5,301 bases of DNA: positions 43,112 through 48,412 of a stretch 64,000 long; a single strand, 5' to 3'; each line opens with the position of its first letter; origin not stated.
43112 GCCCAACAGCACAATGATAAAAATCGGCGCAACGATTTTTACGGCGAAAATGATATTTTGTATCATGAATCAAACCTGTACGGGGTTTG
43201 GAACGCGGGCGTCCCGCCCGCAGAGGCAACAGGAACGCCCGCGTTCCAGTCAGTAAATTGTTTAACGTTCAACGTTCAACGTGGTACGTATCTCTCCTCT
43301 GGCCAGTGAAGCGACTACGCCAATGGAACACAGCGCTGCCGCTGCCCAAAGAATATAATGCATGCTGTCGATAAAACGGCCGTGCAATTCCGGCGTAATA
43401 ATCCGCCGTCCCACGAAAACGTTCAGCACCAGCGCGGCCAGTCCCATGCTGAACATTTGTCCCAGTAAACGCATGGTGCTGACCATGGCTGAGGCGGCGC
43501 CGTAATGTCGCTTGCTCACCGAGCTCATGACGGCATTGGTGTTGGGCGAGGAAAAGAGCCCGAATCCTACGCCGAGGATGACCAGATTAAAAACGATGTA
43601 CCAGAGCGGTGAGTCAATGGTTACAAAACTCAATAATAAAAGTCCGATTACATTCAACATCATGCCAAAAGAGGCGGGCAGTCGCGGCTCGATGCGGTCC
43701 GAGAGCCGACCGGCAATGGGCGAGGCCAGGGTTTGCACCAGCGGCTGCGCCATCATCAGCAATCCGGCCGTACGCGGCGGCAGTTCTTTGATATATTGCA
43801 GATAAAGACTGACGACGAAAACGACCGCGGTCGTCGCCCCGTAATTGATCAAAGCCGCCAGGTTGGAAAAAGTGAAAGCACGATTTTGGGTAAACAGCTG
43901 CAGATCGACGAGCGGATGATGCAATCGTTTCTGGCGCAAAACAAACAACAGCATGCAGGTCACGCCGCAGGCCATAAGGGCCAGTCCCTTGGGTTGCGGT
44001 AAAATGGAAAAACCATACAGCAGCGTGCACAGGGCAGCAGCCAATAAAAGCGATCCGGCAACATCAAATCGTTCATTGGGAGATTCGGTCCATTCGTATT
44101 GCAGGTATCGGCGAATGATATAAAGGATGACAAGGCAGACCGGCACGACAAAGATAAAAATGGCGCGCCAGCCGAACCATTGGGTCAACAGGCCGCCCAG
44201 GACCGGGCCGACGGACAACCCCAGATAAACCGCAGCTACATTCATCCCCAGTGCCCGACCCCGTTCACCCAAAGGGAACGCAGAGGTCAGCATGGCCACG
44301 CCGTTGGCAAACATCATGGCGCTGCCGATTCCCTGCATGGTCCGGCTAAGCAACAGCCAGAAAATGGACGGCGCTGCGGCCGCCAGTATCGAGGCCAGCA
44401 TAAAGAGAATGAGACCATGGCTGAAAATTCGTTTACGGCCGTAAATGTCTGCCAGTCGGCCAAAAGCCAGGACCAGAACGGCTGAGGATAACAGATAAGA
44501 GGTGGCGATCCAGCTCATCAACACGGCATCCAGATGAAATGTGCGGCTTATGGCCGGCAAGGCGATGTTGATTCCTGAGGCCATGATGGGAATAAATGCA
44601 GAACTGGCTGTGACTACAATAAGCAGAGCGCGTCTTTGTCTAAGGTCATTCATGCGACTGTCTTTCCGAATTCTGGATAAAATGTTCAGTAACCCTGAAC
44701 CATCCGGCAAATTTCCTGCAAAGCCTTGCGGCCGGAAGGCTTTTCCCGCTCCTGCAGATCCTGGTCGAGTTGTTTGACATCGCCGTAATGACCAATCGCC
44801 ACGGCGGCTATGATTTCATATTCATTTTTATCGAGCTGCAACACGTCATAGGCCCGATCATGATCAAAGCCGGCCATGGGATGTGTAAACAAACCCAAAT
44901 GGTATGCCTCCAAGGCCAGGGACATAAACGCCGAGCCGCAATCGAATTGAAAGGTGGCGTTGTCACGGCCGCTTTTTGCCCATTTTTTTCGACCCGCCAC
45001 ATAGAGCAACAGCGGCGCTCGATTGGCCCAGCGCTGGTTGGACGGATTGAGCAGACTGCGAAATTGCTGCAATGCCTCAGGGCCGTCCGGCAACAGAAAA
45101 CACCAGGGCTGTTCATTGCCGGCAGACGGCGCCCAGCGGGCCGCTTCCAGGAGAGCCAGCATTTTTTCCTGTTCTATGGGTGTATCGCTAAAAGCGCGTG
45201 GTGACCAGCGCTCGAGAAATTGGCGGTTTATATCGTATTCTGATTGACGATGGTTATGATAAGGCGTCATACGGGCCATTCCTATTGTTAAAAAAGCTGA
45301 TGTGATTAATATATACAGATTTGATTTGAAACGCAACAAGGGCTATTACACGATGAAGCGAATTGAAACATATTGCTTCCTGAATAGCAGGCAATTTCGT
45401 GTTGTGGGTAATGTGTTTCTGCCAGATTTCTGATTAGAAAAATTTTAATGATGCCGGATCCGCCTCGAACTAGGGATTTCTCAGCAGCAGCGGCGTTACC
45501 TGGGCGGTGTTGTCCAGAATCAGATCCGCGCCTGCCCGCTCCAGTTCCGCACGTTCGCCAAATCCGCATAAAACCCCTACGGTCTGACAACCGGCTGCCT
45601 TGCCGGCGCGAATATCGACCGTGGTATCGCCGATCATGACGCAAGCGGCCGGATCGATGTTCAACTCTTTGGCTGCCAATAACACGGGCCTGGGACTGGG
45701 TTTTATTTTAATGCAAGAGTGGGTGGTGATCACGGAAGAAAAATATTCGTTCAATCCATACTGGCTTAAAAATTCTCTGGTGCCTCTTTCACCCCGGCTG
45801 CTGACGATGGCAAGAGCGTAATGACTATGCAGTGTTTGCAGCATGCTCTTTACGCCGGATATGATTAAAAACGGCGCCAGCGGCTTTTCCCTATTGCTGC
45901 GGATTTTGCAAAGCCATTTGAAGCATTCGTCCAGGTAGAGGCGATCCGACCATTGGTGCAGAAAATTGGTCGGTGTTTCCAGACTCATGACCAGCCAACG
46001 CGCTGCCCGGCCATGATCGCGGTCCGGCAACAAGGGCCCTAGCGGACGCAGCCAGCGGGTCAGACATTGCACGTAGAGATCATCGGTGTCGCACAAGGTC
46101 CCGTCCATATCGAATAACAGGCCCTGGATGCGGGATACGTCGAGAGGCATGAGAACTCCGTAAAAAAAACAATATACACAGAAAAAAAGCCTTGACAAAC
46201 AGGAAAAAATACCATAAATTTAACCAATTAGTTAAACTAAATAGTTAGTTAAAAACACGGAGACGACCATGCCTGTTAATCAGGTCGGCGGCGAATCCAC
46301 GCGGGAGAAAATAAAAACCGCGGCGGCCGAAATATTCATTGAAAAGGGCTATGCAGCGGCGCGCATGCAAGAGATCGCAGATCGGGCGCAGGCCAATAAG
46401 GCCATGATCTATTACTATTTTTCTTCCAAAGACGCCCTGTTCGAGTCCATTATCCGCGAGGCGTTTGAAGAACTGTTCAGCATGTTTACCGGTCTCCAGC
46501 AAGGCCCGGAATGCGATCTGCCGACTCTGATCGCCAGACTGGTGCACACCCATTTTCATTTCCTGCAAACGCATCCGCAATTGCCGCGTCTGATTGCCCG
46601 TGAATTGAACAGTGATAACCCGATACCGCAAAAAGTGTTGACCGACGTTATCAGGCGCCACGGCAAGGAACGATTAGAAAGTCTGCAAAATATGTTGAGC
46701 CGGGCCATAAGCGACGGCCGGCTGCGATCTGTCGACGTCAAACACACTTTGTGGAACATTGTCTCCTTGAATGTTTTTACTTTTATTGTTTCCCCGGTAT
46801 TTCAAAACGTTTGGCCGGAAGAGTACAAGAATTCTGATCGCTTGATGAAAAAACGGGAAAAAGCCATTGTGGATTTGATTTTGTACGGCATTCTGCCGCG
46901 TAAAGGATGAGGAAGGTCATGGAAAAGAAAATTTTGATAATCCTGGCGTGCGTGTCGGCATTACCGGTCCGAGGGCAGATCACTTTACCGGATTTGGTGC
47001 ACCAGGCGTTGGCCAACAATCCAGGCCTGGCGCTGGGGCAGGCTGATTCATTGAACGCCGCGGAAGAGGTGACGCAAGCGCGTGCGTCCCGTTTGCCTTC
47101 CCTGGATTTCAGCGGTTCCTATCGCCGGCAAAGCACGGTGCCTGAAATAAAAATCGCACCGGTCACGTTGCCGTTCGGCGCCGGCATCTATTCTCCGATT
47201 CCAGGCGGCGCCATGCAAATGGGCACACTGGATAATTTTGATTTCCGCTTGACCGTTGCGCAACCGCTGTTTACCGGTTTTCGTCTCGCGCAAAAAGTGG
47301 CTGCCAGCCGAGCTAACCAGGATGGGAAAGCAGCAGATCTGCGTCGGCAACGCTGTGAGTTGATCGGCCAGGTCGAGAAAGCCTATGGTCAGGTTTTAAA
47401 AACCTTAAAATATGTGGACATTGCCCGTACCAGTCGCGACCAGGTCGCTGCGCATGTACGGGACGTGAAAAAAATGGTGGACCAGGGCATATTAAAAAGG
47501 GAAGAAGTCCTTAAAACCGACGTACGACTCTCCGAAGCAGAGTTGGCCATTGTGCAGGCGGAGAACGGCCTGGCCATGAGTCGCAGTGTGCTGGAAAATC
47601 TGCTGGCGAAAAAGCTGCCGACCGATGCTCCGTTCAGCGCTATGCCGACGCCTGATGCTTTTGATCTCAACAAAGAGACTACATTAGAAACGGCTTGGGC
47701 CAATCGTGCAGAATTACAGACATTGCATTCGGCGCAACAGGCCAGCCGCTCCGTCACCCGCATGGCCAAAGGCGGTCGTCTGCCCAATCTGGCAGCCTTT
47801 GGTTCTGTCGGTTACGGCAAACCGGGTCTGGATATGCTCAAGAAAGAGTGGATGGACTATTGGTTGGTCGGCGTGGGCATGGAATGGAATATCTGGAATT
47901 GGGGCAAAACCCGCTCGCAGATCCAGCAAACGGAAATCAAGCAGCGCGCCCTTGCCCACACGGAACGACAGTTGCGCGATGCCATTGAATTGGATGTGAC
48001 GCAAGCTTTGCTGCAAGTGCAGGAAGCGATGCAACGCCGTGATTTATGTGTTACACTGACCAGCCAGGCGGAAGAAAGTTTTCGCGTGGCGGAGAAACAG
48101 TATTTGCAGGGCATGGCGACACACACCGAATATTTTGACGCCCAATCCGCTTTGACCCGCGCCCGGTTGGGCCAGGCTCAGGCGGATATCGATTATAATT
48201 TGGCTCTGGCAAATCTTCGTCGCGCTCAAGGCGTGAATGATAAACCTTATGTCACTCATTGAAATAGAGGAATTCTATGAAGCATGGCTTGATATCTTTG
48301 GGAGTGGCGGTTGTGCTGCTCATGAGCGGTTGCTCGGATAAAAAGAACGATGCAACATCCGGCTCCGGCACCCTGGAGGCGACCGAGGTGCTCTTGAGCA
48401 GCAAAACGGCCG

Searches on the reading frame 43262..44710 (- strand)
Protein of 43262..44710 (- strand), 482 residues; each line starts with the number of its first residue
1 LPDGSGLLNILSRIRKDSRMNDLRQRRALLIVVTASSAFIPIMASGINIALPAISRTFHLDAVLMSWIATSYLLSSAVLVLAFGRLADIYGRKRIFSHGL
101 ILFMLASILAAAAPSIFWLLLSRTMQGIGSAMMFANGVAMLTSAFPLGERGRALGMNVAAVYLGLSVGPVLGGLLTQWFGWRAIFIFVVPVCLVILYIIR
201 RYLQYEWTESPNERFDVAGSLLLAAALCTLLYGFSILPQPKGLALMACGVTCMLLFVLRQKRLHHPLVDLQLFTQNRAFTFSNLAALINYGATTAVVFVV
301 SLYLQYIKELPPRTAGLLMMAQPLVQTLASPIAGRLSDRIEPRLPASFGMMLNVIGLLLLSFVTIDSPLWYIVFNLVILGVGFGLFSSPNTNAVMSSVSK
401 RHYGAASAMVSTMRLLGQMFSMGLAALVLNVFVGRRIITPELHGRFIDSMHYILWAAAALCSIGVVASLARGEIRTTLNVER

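Call 65: search_protein_families(library=ncbifam, proteins=[window:43262-44710:-], max_evalue=1e-10)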
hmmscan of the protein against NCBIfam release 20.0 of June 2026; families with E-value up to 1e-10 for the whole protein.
window:43262-44710:- (482 aa): 43 families (the best 25 are shown)
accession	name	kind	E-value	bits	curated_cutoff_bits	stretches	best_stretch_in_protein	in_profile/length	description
TIGR00711.1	efflux_EmrB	subfamily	4.5e-67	226.9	230.2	1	32-427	5-406/485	DHA2 family efflux MFS transporter permease subunit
NF011571.1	PRK14995.1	subfamily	6e-43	147.3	701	1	38-441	14-423/493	SmvA family efflux MFS transporter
NF000031.1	MFS_efflux_LmrA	exception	6.9e-42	143.7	850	1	12-419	15-427/484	lincomycin efflux MFS transporter Lmr(A)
NF033896.2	MFS_LfrA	equivalog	2.7e-36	125.2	825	1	29-423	21-418/504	efflux MFS transporter LfrA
NF000025.1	MFS_efflux_tcmA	exception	1.1e-35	123.4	999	1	30-425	28-425/538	tetracenomycin C efflux MFS transporter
NF000218.1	FexA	exception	9.4e-35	120.1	900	1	26-465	19-465/475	chloramphenicol/florfenicol efflux MFS transporter FexA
NF012169.0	qepA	equivalog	2.1e-34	119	1075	1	30-429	23-422/511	fluoroquinolone efflux MFS transporter QepA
NF040856.1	FexB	exception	4.7e-32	111.4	950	1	29-426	14-417/469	chloramphenicol/florfenicol efflux MFS transporter FexB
NF000089.1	qac_MFS_AB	exception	6.6e-31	107.6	900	1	17-424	8-420/514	QacA/B family quaternary ammonium compound efflux MFS transporter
NF007799.0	PRK10504.1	subfamily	3.2e-29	102.2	426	1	44-439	26-423/471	multidrug transporter subunit MdtD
NF000009.1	tet_MFS_Tcr3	exception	3e-28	98.6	1000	1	47-434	50-444/512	tetracycline efflux MFS transporter Tcr3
NF000095.1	tet_MFS_OtrB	exception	6e-28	97.7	999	1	47-432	45-438/563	oxytetracycline resistance efflux MFS transporter OtrB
NF000060.1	MFS_efflux_LmrB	exception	1.2e-27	96.9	800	1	37-419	25-413/479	lincomycin efflux MFS transporter Lmr(B)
TIGR00880.1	2_A_01_02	superfamily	3.1e-27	95.4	131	1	71-198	2-133/141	multidrug resistance protein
NF000391.1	EmrB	exception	9.4e-27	93.8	925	1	28-420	10-409/501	multidrug efflux MFS transporter permease subunit EmrB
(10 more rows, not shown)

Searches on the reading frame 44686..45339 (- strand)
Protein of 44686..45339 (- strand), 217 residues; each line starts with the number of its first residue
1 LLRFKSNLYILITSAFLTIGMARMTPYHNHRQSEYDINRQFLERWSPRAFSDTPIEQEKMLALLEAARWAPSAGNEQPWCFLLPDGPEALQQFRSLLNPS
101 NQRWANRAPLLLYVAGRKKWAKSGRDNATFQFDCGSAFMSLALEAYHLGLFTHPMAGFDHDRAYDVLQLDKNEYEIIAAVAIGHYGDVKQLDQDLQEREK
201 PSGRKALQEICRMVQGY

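Call 65: search_protein_families(library=ncbifam, proteins=[window:44686-45339:-], max_evalue=1e-10)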
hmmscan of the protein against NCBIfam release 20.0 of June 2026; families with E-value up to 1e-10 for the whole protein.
window:44686-45339:- (217 aa): 1 family
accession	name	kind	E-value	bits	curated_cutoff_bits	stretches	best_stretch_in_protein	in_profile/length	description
NF003768.0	PRK05365.1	equivalog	9.8e-15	54.6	152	0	34-121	11-98/200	malonic semialdehyde reductase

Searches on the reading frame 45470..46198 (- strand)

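Call 65: search_protein_families(library=ncbifam, proteins=[window:45470-46198:-], max_evalue=1e-10)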
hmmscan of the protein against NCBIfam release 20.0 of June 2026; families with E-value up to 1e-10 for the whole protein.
window:45470-46198:- (242 aa): 23 families
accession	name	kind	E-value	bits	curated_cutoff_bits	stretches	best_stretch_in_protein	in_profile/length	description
NF009695.0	PRK13222.1-2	equivalog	1.9e-30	106.1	225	1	114-238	97-222/226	phosphoglycolate phosphatase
NF009804.0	PRK13288.1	equivalog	4.5e-28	98.2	218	1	23-236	2-208/215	pyrophosphatase PpaX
TIGR01449.2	PGP_bact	equivalog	1.2e-23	83.8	180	1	114-238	88-213/213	phosphoglycolate phosphatase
TIGR02253.1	CTE7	subfamily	7.3e-20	71.7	169.75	1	24-209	2-194/221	TIGR02253 family HAD-type hydrolase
TIGR02009.1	PGMB-YQAB-SF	subfamily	3.6e-19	69.7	153.35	1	112-209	90-186/186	beta-phosphoglucomutase family hydrolase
TIGR01454.1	AHBA_synth_RP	hypoth_equivalog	1.4e-18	67.2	246.65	1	113-236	77-201/205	AHBA synthesis associated protein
NF009697.0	PRK13222.1-4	equivalog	2.9e-18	66.1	327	1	21-238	4-222/232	phosphoglycolate phosphatase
NF009694.0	PRK13222.1-1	equivalog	4.2e-17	62.3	415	1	113-237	113-238/252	phosphoglycolate phosphatase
NF009696.0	PRK13222.1-3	equivalog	6.8e-17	61.9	359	1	115-234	91-212/223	N-acetylmuramic acid 6-phosphate phosphatase MupP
TIGR01990.1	bPGM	equivalog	6.7e-15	55.5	189.4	1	108-209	86-186/187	beta-phosphoglucomutase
NF009700.0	PRK13226.1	equivalog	4.3e-14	52.8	342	1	113-215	97-200/229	phosphoglycolate phosphatase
NF008000.0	PRK10725.1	equivalog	4.9e-14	52.9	215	0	129-209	105-185/188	fructose-1-phosphate/6-phosphogluconate phosphatase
TIGR01548.1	HAD-SF-IA-hyp1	hypoth_equivalog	6.6e-14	51.9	140.2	1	117-202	112-197/197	TIGR01548 family HAD-type hydrolase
NF008610.0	PRK11587.1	equivalog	6.8e-14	51.7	282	1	24-233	3-202/219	sugar phosphatase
TIGR01509.1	HAD-SF-IA-v3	subfamily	8.4e-14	52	29.4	1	143-209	90-154/154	HAD-IA family hydrolase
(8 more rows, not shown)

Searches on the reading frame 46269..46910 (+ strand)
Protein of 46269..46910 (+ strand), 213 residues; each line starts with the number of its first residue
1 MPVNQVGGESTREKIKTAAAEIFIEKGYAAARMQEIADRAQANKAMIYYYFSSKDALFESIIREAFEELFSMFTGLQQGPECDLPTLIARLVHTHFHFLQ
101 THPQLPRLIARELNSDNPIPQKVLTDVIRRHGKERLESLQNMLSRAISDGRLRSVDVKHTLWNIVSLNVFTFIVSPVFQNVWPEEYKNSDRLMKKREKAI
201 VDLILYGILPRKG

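Call 65: search_protein_families(library=ncbifam, proteins=[window:46269-46910:+], max_evalue=1e-10)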
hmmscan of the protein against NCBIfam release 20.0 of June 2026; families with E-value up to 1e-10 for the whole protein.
window:46269-46910:+ (213 aa): 5 families
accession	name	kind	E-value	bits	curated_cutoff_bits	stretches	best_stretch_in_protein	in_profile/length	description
NF037937.1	septum_RefZ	equivalog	1.2e-22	80.8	180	1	12-189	1-176/195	forespore capture DNA-binding protein RefZ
TIGR03613.1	RutR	equivalog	2.2e-16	60.3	368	1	8-211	6-202/202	pyrimidine utilization regulatory protein R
NF041196.1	ScbR_bind_reg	equivalog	9.2e-16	58.6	150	1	8-153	4-142/191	ScbR family autoregulator-binding transcription factor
NF053731.1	TransRegFasRMycb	equivalog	2.3e-12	47.1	330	1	9-115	10-115/199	HTH-type transcriptional activator FasR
NF051852.1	efflux_TF_MtrR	exception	9e-11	41.9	280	0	10-153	10-154/205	multidrug efflux system transcriptional repressor MtrR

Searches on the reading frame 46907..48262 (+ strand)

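Call 65: search_protein_families(library=ncbifam, proteins=[window:46907-48262:+], max_evalue=1e-10)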
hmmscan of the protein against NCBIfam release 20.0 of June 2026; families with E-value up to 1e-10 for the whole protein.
window:46907-48262:+ (451 aa): 3 families
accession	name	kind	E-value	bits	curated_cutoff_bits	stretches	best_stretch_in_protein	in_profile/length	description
TIGR01844.1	type_I_sec_TolC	subfamily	5.8e-36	124.4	225.15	1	24-443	2-399/414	TolC family outer membrane protein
TIGR01845.1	outer_NodT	subfamily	3.2e-19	69.1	210.05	1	27-442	59-458/460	efflux transporter outer membrane subunit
NF052390.1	efflux_OMP_AbuO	equivalog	2.7e-15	56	700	1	55-442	51-431/447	multidrug efflux outer membrane protein AbuO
